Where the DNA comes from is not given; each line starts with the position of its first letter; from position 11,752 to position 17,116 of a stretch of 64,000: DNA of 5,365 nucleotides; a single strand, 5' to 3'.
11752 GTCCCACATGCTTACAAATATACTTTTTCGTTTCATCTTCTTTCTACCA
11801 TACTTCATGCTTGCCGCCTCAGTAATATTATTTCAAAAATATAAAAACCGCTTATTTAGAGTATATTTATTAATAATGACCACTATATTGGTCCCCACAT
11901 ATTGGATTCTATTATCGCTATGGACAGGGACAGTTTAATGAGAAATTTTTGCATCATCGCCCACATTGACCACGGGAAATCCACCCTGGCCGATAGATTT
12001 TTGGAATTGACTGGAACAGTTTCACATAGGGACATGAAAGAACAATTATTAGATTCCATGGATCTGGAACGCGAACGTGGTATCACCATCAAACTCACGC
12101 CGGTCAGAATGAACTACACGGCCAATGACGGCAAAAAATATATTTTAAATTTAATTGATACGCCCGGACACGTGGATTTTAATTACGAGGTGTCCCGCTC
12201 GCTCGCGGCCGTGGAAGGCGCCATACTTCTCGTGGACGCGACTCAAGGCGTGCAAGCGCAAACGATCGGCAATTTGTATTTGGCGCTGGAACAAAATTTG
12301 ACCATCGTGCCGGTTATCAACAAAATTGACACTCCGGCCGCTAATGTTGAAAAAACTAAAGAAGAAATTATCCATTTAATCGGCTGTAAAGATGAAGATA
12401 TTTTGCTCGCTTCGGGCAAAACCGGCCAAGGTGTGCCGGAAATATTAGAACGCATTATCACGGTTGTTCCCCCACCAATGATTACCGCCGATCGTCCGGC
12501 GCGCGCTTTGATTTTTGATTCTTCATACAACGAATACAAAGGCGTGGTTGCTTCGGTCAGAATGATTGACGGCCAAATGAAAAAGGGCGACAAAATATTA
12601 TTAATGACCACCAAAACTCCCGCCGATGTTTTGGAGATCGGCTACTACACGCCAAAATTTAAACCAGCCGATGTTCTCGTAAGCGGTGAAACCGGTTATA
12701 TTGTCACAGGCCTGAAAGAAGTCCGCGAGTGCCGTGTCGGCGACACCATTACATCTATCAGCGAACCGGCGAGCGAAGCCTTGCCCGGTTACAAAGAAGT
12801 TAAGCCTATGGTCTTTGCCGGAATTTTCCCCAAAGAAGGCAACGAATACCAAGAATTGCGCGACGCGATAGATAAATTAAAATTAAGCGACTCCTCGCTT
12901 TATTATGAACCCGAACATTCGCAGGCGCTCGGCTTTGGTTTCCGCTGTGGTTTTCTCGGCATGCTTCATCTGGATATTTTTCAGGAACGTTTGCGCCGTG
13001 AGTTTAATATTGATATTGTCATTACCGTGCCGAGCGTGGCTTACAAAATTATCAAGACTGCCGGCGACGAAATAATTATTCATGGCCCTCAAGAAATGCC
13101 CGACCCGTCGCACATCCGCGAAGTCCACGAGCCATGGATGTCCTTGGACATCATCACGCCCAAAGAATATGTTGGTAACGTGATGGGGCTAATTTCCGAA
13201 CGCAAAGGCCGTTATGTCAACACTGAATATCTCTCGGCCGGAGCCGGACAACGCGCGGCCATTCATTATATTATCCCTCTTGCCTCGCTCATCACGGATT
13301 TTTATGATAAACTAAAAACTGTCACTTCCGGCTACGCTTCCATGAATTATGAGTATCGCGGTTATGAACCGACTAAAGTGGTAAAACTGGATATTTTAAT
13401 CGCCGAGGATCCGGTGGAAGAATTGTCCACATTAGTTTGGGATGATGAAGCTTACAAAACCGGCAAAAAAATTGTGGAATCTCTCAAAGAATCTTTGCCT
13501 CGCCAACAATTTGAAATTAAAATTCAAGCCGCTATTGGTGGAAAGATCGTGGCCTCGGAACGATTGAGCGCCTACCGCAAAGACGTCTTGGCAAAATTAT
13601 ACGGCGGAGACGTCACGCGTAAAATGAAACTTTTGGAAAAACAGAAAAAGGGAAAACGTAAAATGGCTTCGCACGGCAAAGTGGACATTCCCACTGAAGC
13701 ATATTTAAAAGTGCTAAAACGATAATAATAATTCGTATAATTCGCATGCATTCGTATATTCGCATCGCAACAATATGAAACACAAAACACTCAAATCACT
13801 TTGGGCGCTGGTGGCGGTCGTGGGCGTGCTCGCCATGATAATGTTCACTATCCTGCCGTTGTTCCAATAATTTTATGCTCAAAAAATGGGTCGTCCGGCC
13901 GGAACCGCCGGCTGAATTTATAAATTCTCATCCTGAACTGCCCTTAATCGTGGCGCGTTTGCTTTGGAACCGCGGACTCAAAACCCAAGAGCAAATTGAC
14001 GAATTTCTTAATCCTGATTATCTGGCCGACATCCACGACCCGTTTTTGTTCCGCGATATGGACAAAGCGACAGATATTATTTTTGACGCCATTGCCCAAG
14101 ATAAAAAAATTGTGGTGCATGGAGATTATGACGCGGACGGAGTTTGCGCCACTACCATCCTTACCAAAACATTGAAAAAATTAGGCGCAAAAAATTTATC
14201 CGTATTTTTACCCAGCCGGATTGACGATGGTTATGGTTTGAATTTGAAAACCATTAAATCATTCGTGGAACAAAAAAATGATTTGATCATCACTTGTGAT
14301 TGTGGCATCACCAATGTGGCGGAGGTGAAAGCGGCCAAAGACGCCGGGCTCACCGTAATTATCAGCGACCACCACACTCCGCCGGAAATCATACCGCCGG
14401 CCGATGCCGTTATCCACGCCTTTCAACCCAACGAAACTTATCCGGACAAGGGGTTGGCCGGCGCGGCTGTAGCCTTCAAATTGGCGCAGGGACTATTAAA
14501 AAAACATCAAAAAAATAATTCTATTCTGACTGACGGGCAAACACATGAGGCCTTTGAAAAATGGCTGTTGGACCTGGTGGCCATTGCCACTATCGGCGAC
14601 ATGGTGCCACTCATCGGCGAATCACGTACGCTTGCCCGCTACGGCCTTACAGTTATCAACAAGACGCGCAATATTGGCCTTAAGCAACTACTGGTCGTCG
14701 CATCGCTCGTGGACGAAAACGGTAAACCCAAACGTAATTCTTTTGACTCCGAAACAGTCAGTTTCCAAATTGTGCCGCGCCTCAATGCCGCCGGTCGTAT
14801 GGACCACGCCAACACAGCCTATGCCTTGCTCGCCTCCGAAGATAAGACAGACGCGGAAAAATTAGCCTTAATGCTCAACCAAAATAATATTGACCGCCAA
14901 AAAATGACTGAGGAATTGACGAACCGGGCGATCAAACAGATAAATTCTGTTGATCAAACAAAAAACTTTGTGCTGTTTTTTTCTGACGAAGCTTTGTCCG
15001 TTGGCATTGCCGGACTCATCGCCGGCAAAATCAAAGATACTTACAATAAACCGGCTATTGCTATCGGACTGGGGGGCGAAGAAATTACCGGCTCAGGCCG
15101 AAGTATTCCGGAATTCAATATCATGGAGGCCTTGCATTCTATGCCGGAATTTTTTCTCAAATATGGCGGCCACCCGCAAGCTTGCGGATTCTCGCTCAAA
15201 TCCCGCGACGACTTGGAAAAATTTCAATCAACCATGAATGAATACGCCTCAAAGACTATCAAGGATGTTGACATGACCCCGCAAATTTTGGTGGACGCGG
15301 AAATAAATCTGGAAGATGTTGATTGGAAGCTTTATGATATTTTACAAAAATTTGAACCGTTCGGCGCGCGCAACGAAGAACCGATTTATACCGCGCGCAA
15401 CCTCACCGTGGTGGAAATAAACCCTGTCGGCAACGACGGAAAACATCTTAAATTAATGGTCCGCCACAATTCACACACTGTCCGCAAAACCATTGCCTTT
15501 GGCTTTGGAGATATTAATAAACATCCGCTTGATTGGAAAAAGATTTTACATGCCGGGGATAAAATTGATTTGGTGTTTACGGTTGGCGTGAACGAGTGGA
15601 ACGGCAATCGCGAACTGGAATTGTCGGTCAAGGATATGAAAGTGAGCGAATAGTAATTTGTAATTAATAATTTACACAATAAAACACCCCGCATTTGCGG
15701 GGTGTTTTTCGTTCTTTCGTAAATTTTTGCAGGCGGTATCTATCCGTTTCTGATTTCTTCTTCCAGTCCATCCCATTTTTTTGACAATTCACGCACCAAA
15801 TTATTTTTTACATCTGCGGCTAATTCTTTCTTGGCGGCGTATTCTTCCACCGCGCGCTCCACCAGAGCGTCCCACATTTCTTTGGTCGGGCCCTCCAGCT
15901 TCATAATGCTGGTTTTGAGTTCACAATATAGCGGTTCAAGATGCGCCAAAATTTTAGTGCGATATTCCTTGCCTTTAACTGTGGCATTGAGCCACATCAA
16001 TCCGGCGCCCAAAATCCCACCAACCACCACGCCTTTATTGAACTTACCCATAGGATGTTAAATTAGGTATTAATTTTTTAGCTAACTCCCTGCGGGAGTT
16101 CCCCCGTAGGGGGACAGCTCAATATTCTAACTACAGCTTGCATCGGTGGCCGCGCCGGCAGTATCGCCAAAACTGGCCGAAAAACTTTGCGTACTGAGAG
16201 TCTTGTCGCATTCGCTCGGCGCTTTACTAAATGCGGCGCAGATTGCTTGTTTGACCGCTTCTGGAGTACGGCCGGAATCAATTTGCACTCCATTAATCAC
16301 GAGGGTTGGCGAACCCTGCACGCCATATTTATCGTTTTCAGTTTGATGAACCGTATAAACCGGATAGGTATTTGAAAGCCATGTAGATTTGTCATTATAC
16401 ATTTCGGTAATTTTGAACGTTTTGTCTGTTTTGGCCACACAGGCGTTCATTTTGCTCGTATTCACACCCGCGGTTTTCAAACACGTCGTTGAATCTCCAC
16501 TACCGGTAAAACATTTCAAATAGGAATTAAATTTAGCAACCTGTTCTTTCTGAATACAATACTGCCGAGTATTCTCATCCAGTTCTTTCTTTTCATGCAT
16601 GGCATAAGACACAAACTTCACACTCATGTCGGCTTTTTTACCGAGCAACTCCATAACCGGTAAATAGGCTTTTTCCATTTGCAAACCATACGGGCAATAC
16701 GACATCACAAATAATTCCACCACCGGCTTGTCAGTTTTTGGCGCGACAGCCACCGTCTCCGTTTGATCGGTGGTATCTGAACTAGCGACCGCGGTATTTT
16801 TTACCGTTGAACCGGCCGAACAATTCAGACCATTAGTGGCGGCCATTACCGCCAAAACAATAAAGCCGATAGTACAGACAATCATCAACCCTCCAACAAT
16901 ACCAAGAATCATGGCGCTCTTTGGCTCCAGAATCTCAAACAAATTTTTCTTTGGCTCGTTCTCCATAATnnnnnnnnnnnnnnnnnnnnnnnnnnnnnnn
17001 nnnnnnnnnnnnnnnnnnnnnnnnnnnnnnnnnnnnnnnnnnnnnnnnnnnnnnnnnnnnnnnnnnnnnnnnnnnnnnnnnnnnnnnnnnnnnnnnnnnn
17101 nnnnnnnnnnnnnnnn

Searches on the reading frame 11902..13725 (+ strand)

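Call 45: search_protein_families(library=pfam, proteins=[window:11902-13725:+], max_evalue=0.001)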
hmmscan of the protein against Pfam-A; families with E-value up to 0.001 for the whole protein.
window:11902-13725:+ (607 aa): 6 families
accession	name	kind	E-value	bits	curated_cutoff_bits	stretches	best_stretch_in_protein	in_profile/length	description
PF00009.33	GTP_EFTU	-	3e-54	183.9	26.5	1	13-191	3-188/188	Elongation factor Tu GTP binding domain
PF06421.17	LepA_C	-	2.7e-42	143.7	29.7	1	501-606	2-107/107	GTP-binding protein LepA C-terminus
PF00679.30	EFG_C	-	2.3e-23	82.5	27.9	1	408-497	2-87/89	Elongation factor G C-terminus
PF03144.31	GTP_EFTU_D2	-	3.7e-11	43.7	30.3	1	214-284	1-73/73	Elongation factor Tu domain 2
PF14492.12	EFG_III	-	1.6e-05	25.3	27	1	301-374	3-73/75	Elongation Factor G, domain III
PF22042.2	EF-G_D2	-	4.4e-05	24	27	1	199-236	1-38/84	Elongation factor G domain 2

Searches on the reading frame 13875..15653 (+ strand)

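Call 45: search_protein_families(library=pfam, proteins=[window:13875-15653:+], max_evalue=0.001)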
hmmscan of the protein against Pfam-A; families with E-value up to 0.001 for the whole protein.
window:13875-15653:+ (592 aa): 3 families
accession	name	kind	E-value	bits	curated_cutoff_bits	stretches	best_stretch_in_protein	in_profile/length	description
PF17768.7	RecJ_OB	-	3.5e-27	95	27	1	473-587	1-107/107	RecJ OB domain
PF01368.27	DHH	-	1.7e-24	86.9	28.1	1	78-239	1-125/125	DHH family, N-terminal domain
PF02272.25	DHHA1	-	6.2e-11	43.1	25.9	1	371-459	10-101/102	DHHA1 domain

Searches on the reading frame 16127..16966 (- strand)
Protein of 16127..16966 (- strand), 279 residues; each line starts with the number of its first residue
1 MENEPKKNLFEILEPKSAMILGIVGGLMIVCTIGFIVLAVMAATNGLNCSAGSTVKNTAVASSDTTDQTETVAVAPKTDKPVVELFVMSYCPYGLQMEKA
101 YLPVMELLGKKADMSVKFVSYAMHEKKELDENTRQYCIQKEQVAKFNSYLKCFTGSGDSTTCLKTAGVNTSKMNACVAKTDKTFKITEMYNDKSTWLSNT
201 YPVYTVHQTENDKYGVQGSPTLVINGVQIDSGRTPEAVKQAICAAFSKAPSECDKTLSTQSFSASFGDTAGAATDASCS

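Call 45: search_protein_families(library=pfam, proteins=[window:16127-16966:-], max_evalue=0.001)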
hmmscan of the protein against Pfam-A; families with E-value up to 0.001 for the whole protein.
window:16127-16966:- (279 aa): 2 families
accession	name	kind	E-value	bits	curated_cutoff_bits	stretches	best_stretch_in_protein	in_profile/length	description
PF13462.12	Thioredoxin_4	-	0.00062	20.4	23.2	0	82-242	16-163/165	Thioredoxin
PF13192.12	Thioredoxin_3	-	0.00081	19.8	24.8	0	207-237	40-68/76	Thioredoxin domain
